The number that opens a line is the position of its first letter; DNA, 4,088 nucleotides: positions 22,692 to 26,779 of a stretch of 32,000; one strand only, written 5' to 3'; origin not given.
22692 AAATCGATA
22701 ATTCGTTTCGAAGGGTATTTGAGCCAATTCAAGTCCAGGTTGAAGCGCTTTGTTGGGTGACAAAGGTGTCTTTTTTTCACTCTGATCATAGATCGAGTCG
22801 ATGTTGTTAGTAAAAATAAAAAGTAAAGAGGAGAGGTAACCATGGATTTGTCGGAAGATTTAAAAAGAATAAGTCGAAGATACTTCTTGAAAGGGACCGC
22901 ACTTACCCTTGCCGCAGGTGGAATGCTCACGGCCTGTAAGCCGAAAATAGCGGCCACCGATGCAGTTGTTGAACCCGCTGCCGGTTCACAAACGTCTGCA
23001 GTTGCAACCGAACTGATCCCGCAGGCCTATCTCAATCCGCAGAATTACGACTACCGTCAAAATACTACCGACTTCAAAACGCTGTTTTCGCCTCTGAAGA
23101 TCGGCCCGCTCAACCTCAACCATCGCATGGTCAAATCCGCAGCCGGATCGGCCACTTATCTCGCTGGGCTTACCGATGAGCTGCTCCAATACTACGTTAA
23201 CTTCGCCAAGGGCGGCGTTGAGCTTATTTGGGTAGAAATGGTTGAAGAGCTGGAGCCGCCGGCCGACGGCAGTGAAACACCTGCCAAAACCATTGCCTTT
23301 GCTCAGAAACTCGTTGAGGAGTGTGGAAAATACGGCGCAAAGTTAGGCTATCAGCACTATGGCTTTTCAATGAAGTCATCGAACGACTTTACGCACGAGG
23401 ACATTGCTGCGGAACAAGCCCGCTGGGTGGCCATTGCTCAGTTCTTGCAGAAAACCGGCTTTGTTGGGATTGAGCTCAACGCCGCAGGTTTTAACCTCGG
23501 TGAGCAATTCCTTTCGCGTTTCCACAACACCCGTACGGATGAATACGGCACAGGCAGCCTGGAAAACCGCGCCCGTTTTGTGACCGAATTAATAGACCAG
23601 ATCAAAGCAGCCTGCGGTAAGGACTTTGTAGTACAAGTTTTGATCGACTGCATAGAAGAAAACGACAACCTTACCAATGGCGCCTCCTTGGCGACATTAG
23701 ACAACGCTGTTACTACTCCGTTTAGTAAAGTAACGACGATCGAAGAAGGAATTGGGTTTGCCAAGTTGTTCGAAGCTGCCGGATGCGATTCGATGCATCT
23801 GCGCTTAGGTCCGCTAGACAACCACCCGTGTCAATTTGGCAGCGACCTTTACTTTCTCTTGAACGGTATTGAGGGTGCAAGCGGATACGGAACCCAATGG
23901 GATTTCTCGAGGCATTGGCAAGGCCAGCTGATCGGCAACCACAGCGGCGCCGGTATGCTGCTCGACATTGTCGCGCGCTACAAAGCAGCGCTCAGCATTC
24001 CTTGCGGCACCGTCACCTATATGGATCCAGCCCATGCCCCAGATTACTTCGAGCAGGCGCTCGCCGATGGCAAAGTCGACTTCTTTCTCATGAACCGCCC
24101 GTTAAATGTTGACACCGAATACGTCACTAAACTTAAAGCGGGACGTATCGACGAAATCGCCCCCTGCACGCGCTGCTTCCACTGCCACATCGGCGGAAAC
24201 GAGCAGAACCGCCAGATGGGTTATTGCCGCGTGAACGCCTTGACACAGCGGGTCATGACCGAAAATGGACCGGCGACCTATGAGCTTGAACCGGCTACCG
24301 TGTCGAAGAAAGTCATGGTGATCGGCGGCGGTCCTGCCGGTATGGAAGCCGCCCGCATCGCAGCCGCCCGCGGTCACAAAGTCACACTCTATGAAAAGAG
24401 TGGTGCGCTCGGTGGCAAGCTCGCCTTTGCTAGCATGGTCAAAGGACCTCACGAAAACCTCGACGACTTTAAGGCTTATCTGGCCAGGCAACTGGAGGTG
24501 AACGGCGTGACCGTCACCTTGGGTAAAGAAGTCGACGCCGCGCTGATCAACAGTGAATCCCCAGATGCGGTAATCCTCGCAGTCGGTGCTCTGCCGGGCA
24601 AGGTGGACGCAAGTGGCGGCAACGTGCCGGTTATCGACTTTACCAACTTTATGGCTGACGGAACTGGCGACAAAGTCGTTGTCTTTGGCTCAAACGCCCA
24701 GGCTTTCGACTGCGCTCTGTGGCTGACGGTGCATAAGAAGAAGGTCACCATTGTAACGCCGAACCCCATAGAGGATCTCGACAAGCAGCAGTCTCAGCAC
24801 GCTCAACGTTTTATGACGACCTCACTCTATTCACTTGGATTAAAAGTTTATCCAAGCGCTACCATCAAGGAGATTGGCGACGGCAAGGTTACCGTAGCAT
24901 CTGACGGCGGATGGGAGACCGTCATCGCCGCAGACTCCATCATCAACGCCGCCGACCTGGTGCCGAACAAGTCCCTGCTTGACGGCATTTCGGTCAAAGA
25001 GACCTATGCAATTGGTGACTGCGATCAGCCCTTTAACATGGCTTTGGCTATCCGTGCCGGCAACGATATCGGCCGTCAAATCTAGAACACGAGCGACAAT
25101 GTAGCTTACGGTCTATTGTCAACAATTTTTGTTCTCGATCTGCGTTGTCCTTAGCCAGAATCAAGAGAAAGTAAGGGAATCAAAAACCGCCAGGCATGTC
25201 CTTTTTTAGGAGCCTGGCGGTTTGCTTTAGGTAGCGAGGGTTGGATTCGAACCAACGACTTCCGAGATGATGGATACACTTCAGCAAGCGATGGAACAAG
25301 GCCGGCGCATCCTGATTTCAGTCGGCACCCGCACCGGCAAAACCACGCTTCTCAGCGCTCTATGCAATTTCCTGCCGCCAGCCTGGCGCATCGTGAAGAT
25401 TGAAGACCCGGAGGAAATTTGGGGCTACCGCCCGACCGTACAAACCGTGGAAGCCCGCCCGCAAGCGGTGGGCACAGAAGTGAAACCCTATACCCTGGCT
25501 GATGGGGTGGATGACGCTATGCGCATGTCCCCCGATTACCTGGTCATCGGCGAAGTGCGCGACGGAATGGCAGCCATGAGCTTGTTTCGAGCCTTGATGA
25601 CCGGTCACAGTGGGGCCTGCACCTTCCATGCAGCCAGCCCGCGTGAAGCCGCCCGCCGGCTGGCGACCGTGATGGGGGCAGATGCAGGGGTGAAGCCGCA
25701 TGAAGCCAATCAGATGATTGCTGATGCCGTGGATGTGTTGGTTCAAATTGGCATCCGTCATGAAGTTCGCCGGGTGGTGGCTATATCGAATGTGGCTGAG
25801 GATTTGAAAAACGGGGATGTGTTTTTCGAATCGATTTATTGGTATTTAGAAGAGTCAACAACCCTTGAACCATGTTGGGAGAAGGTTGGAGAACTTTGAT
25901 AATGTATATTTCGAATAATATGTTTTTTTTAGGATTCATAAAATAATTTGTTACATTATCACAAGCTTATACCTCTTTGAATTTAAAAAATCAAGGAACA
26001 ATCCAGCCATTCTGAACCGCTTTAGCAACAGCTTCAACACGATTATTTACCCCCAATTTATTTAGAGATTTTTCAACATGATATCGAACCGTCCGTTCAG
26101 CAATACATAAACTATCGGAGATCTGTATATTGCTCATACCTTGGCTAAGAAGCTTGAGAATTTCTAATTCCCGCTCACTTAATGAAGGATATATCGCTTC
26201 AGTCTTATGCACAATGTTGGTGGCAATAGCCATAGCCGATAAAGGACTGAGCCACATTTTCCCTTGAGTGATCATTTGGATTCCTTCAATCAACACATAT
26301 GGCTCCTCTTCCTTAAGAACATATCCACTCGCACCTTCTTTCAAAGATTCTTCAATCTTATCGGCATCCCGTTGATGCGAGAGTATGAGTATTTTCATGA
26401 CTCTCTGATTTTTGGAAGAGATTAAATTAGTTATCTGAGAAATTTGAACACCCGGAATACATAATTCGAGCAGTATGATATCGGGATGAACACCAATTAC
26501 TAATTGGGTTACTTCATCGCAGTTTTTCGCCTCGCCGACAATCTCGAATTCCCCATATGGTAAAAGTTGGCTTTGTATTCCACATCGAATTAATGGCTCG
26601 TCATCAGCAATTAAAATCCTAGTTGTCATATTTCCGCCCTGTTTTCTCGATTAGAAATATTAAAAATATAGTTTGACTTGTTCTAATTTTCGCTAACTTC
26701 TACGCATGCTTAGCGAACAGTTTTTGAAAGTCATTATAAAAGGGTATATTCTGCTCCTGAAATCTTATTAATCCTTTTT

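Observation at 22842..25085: Tat-exported lipoprotein version of a three-cofactor enoate/dienoyl-CoA-reductase-like enzyme with non-canonical catalytic residues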

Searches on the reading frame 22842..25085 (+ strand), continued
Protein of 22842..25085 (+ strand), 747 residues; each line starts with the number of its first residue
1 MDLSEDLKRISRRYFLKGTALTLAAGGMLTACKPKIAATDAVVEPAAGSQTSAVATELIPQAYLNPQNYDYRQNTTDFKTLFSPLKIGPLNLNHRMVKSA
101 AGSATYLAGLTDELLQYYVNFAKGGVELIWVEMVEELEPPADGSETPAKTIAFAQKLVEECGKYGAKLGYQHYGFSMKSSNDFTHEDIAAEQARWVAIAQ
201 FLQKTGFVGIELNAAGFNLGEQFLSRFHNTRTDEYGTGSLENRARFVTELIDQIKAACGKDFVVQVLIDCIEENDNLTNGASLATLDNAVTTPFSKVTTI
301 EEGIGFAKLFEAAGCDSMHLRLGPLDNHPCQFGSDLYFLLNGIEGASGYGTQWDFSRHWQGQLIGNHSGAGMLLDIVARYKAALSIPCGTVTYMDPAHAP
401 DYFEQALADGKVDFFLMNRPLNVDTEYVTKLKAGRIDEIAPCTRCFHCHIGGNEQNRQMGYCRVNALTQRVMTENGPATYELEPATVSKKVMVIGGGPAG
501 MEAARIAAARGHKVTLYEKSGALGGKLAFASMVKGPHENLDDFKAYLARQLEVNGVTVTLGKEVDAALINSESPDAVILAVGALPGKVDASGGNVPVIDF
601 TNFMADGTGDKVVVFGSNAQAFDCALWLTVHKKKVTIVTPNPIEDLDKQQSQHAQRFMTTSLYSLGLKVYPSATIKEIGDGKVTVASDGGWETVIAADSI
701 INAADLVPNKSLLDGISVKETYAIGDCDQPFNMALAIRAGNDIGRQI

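Call 71: search_protein_families(library=pfam, proteins=[L032:5895-7316:+, L032:3732-5633:-, L032:10413-12905:+, L032:12860-13915:-, L041:10649-11599:+, L018:6876-7853:+, L018:10839-11612:-, L038:6687-7889:-, L024:6303-7766:+, L024:10454-11329:-], max_evalue=0.0001)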
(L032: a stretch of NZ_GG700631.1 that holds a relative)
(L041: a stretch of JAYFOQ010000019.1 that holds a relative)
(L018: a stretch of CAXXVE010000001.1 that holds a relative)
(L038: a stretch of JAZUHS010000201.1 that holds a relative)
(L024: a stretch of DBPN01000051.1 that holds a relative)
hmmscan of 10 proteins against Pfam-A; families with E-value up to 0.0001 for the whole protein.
L032:5895-7316:+ (474 aa): 1 family
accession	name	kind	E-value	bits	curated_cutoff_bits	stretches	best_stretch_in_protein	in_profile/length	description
PF04055.27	Radical_SAM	-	2.8e-16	60.6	29.5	1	42-204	2-162/166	Radical SAM superfamily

L032:3732-5633:- (633 aa): 0 families

L032:10413-12905:+ (831 aa): 0 families

L032:12860-13915:- (351 aa): 1 family
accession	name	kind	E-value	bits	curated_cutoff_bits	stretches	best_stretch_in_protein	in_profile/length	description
PF04055.27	Radical_SAM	-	3.6e-17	63.5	29.5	1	59-222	1-166/166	Radical SAM superfamily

L041:10649-11599:+ (317 aa): 0 families

L018:6876-7853:+ (326 aa): 1 family
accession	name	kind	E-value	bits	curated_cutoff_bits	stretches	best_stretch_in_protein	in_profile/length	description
PF13586.12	DDE_Tnp_1_2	-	2.9e-23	82.6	29.2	1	208-303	1-85/86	Transposase DDE domain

L018:10839-11612:- (257 aa): 1 family
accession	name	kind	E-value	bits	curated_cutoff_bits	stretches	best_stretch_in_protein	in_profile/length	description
PF00902.23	TatC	-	1.8e-48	165.6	25.1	1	20-233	2-208/208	Sec-independent protein translocase protein (TatC)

L038:6687-7889:- (400 aa): 1 family
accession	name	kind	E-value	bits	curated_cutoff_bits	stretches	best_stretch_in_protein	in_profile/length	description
PF13556.12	HTH_30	-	1.2e-20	73.4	27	1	335-392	1-58/59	PucR C-terminal helix-turn-helix domain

L024:6303-7766:+ (488 aa): 15 families
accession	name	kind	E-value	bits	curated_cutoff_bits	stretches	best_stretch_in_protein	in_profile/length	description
PF07992.20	Pyr_redox_2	-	2.3e-30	106.5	26.1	3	153-328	1-177/291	Pyridine nucleotide-disulphide oxidoreductase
PF14691.11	Fer4_20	-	2e-17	63.5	25.8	1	25-138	3-110/113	Dihydroprymidine dehydrogenase domain II, 4Fe-4S cluster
PF00070.33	Pyr_redox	-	2.4e-11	44.4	22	1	154-225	1-63/82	Pyridine nucleotide-disulphide oxidoreductase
PF13450.12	NAD_binding_8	-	1.8e-09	38.2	21.9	1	157-190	1-34/68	NAD(P)-binding Rossmann-like domain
PF13738.12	Pyr_redox_3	-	4.3e-08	33.2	30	0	157-186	2-32/305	Pyridine nucleotide-disulphide oxidoreductase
PF01266.30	DAO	-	1.3e-07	31.9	27.9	1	154-188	1-35/353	FAD dependent oxidoreductase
PF03486.20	HI0933_like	-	4.5e-07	30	50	1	154-188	2-36/244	HI0933-like protein Rossmann domain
PF00670.27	AdoHcyase_NAD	-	1.1e-06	29.3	27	0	289-331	20-61/162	S-adenosyl-L-homocysteine hydrolase, NAD binding domain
PF01593.30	Amino_oxidase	-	1.3e-06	28.4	19.8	1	163-190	2-29/443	Flavin containing amine oxidoreductase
PF00890.30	FAD_binding_2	-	2.5e-06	27.4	20.4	1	155-189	2-36/414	FAD binding domain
PF13241.12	NAD_binding_7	-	1.3e-05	26.1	22.1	0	289-320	4-35/104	Putative NAD(P)-binding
PF01262.27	AlaDh_PNT_C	-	1.5e-05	24.9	23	0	293-327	29-62/214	Alanine dehydrogenase/PNT, C-terminal domain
PF12831.13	FAD_oxidored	-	1.5e-05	24.9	27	1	155-196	2-43/416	FAD dependent oxidoreductase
PF00743.25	FMO-like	-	1.5e-05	24.1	22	0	153-192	2-41/532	Flavin-binding monooxygenase-like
PF01946.23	Thi4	-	6.8e-05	22.7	26.2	0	154-220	19-85/235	Thi4 family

L024:10454-11329:- (291 aa): 1 family
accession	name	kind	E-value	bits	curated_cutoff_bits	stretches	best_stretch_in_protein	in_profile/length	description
PF02645.21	DegV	-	1.3e-72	244.9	27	1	2-286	2-278/280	Uncharacterised protein, DegV family COG1307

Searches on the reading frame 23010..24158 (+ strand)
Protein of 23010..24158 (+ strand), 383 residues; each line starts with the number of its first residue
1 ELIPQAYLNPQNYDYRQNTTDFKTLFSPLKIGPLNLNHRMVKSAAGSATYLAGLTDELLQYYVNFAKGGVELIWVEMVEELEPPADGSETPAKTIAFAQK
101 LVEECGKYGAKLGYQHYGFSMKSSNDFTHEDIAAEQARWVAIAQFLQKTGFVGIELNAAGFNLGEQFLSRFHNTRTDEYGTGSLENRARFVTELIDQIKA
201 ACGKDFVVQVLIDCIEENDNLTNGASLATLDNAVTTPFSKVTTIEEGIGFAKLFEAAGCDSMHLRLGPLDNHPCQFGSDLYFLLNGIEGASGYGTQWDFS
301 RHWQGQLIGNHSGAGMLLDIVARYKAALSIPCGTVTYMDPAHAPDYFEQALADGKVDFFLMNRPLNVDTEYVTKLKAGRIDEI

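Call 56: search_solved_structures(query=window:23010-24158:+, max_evalue=0.001, show_alignments=5)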
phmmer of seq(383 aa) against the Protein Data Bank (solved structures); distinct sequences matched with E-value up to 0.001: 136 (the best 60 are shown).
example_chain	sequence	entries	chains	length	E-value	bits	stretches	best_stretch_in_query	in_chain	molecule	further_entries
7fev_A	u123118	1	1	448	1.7e-15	60.1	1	118-223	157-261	FMN binding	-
6qkg_A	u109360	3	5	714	8.6e-13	51.2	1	126-212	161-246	NCR A | NCR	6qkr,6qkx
5dxx_A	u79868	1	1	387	2.7e-12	49.6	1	147-222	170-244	Artemisinic aldehyde Delta(11(13)) reductase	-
5dxy_A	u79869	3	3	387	2.7e-12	49.6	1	147-222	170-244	Artemisinic aldehyde Delta(11(13)) reductase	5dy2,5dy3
1ps9_A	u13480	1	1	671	5.4e-12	48.6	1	125-250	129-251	2,4-dienoyl-CoA reductase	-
6agz_A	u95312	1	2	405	1.3e-11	47.3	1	130-208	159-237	Old Yellow Enzyme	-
9fcn_A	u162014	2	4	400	1.3e-11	47.3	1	148-222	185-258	12-oxophytodienoate reductase 3,Old yellow enzyme OYE4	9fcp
8qnw_A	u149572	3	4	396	1.4e-11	47.3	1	148-222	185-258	12-oxophytodienoate reductase 3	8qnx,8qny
8qne_A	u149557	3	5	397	1.5e-11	47.2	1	148-221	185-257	12-oxophytodienoate reductase 3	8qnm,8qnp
8qnk_A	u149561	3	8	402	1.7e-11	47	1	148-221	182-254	12-oxophytodienoate reductase 3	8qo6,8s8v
8qna_A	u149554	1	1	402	1.7e-11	47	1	148-221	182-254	12-oxophytodienoate reductase 3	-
8qn9_B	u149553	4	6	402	1.7e-11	47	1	148-221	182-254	12-oxophytodienoate reductase 3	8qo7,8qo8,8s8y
9em4_B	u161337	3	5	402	1.7e-11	47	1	148-221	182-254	12-oxophytodienoate reductase 3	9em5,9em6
2hs6_A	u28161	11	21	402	1.7e-11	47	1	148-221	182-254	12-oxophytodienoate reductase 3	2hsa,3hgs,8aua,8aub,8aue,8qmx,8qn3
2hs8_A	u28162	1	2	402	1.7e-11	47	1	148-221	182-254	12-oxophytodienoate reductase 3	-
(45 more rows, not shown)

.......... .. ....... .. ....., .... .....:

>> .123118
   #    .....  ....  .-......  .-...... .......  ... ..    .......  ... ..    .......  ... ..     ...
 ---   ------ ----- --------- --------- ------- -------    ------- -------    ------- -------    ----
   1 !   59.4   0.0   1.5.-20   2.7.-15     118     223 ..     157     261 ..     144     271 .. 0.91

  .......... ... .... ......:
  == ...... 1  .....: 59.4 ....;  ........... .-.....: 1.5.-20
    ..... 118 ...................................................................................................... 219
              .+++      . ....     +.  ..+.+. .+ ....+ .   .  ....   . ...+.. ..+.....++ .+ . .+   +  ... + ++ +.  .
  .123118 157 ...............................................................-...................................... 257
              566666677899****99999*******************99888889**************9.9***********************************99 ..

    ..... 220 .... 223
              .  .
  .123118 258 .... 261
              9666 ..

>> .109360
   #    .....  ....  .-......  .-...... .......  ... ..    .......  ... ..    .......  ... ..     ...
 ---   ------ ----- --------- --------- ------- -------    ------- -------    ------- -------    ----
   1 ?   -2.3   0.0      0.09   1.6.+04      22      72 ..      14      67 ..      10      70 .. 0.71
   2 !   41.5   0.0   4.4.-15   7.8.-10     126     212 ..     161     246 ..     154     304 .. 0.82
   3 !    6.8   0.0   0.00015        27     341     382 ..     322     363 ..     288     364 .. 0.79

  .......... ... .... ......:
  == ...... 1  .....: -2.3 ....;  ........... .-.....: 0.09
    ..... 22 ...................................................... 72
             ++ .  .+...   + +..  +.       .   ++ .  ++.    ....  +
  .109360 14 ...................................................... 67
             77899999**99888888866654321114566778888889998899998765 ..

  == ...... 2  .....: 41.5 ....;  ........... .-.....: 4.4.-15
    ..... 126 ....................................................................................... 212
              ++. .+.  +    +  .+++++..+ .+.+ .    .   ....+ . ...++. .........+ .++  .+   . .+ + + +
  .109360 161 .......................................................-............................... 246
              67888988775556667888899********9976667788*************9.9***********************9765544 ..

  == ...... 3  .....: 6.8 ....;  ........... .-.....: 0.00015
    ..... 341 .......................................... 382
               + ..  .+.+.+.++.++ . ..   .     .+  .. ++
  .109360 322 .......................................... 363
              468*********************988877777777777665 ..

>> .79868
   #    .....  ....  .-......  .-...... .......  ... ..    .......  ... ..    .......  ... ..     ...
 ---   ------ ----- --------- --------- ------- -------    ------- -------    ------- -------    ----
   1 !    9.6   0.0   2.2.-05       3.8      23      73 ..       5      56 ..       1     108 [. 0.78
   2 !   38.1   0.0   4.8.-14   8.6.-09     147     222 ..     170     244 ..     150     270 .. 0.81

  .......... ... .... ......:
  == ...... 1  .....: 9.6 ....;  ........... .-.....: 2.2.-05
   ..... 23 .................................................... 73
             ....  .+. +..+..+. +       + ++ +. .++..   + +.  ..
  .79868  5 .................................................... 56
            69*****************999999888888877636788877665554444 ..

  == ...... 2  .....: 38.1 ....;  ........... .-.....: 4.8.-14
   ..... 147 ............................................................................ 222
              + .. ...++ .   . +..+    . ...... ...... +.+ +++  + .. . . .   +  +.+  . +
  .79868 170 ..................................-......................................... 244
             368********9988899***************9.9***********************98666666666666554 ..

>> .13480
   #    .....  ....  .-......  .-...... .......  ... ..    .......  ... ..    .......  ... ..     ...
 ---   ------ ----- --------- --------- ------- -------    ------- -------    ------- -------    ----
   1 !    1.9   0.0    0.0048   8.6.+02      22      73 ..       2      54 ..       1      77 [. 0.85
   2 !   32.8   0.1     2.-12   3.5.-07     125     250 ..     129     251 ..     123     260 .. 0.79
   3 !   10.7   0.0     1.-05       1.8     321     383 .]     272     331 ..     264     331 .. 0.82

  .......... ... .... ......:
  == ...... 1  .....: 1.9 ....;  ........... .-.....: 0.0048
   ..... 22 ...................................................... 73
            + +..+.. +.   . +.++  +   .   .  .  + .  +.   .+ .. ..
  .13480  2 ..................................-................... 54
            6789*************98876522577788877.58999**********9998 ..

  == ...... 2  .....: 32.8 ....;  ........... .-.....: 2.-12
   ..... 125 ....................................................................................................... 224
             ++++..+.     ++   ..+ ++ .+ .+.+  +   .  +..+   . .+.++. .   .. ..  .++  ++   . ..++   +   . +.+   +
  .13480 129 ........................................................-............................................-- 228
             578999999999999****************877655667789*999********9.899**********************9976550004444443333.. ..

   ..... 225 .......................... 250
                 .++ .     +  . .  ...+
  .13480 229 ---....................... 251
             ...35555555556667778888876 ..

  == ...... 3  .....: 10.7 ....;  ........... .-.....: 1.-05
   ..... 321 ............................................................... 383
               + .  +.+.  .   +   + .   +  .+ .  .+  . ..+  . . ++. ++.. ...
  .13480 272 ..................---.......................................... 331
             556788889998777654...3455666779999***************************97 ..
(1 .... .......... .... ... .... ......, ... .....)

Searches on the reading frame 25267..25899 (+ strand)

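Call 37: search_protein_families(library=pfam, proteins=[window:25267-25899:+], max_evalue=0.001)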
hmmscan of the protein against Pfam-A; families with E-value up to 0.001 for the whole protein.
window:25267-25899:+ (210 aa): 1 family
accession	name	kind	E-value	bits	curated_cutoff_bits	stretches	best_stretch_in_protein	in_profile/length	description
PF00437.27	T2SSE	-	1.4e-24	86.9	24.9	1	3-160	132-275/370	Type II/IV secretion system protein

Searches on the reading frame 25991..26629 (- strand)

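Call 37: search_protein_families(library=pfam, proteins=[window:25991-26629:-], max_evalue=0.001)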
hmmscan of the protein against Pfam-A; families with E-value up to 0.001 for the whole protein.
window:25991-26629:- (212 aa): 3 families
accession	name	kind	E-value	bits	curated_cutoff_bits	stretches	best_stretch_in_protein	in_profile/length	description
PF00196.25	GerE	-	7.1e-20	70.8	23.5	1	149-203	2-56/57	Bacterial regulatory proteins, luxR family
PF00072.30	Response_reg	-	8.8e-15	55.3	30.2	1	5-116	1-109/111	Response regulator receiver domain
PF13384.12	HTH_23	-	0.00092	19.4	24.6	0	153-182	6-35/50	Homeodomain-like domain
